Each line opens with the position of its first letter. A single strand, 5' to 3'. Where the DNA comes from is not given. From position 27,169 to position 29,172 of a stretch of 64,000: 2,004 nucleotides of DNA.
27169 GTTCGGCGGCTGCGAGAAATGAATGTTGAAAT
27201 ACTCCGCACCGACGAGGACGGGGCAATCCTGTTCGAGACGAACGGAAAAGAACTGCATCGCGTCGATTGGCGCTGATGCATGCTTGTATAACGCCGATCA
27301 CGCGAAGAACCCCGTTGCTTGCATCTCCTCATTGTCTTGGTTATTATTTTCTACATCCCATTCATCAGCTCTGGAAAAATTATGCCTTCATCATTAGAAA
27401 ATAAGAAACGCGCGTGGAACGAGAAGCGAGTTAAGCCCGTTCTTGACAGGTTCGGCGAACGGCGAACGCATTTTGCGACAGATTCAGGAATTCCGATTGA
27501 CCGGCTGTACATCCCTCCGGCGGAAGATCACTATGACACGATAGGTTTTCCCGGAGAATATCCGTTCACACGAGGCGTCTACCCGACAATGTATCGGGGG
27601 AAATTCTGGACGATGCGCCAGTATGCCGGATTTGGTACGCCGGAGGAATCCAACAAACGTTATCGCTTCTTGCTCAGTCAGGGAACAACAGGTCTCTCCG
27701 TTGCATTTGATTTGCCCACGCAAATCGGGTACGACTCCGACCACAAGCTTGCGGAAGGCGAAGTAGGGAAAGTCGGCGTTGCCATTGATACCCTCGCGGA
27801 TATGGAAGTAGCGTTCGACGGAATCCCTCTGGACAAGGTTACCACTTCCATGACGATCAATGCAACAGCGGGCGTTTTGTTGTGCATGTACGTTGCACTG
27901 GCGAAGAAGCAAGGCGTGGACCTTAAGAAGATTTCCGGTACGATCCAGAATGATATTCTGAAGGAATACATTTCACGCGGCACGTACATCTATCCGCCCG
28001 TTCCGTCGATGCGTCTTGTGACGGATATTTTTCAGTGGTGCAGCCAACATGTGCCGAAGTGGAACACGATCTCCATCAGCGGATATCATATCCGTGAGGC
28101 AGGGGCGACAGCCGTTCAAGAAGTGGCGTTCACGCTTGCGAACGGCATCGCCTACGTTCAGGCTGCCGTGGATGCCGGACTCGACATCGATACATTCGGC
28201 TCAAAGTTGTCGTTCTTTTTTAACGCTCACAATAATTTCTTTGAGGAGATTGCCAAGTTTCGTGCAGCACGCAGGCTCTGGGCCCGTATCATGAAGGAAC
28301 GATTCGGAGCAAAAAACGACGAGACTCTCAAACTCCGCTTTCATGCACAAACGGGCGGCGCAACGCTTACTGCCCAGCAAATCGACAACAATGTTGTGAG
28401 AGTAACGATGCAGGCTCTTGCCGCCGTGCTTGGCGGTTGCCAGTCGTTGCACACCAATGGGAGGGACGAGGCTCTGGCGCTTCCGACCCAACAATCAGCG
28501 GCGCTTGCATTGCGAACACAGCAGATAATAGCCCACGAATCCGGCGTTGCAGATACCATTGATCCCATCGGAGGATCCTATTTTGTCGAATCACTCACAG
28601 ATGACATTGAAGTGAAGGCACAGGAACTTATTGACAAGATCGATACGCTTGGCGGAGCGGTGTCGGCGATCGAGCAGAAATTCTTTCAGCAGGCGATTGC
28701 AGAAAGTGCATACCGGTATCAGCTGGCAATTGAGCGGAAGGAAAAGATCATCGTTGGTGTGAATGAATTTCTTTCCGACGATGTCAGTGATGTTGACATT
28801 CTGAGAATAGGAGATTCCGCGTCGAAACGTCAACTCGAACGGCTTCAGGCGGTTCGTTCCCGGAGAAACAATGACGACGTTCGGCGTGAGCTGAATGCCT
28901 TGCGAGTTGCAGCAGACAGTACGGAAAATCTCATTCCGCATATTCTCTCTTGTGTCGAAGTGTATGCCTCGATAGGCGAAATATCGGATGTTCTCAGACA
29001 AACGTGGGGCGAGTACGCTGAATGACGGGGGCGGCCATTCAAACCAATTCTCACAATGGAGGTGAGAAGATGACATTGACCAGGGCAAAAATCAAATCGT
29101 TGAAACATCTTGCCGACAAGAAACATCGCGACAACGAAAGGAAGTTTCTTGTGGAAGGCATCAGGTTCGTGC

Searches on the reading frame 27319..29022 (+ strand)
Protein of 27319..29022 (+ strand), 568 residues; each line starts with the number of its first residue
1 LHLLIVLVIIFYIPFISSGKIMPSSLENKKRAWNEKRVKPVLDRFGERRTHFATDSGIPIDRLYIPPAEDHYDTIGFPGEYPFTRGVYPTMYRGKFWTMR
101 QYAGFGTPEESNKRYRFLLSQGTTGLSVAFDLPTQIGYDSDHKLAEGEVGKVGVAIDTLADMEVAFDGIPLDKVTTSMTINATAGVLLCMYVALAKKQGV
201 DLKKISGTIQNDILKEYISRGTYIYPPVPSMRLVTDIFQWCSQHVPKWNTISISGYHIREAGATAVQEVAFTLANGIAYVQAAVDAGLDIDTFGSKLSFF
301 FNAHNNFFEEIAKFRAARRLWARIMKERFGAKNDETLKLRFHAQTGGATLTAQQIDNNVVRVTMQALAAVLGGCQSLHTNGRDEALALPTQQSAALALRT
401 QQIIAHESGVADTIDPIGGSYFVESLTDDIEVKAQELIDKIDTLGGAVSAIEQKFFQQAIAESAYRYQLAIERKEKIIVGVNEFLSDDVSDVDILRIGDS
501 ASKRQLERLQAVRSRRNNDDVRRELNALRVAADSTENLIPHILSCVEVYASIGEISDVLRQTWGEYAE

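Call 26: search_protein_families(library=pfam, proteins=[window:27319-29022:+])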
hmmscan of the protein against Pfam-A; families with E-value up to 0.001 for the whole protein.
window:27319-29022:+ (568 aa): 1 family
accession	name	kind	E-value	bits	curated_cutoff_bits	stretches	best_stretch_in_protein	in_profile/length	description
PF01642.28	MM_CoA_mutase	-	1.4e-226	753.4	22.1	1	54-564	2-512/512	Methylmalonyl-CoA mutase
